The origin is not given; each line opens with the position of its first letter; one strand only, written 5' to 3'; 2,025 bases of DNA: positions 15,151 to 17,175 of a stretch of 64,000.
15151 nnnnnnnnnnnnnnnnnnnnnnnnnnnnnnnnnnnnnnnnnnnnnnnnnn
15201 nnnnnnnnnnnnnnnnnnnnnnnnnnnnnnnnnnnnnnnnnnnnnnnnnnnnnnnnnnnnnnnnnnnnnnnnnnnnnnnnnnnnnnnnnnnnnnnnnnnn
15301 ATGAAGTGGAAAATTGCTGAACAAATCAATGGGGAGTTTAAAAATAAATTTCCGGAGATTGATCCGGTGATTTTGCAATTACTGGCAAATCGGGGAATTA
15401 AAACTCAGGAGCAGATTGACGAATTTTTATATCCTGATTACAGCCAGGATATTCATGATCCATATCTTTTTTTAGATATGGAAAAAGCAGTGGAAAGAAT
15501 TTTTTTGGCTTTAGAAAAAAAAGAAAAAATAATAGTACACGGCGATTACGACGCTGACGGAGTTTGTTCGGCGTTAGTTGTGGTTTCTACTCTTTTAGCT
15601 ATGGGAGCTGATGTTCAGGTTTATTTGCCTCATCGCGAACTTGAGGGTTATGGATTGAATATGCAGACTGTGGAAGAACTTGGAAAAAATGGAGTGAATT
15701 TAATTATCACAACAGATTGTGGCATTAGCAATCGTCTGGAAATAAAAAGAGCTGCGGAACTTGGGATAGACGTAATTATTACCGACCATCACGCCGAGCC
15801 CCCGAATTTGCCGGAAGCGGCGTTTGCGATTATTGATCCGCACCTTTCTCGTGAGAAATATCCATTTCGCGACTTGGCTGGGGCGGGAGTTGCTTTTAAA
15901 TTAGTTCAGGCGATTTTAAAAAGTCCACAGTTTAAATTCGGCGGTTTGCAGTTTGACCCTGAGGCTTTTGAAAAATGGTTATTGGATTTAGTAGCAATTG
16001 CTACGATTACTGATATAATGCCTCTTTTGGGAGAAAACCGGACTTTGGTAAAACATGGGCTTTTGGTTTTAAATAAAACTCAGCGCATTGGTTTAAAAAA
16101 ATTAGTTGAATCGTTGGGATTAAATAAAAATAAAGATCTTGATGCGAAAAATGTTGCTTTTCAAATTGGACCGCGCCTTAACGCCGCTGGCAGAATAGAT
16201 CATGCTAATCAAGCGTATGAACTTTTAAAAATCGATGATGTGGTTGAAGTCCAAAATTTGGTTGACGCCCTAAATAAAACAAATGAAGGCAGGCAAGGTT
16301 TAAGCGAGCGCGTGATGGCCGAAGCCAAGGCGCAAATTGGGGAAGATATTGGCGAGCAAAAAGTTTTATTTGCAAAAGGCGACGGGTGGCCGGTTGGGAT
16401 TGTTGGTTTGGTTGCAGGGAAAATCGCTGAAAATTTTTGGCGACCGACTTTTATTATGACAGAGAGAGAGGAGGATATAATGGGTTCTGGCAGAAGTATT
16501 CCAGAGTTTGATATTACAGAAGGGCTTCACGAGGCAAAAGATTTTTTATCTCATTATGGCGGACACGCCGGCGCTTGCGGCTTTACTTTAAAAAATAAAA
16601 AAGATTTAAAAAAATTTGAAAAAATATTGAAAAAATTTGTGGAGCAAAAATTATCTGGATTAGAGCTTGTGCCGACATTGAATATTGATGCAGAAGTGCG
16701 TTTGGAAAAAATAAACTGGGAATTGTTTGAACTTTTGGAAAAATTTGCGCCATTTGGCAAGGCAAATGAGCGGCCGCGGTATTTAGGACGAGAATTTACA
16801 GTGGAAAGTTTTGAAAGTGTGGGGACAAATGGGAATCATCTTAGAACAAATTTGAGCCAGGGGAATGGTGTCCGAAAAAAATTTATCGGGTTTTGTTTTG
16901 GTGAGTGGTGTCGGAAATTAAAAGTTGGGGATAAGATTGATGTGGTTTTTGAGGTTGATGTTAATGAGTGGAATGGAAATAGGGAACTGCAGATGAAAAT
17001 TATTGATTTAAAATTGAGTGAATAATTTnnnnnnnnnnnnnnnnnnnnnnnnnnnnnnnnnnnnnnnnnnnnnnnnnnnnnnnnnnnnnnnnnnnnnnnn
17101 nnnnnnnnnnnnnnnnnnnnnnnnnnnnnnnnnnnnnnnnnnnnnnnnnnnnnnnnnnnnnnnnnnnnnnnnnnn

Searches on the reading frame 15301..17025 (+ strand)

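Call 67: search_protein_families(library=pfam, proteins=[window:15301-17025:+], max_evalue=0.00001)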
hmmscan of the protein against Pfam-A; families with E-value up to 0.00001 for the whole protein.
window:15301-17025:+ (574 aa): 3 families
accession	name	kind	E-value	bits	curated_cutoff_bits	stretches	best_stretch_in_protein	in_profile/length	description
PF17768.7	RecJ_OB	-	3.9e-28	98.1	27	1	462-569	1-107/107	RecJ OB domain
PF01368.27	DHH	-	1.4e-24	87.2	28.1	1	76-235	1-125/125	DHH family, N-terminal domain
PF02272.25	DHHA1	-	1.1e-11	45.5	25.9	1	353-448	2-101/102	DHHA1 domain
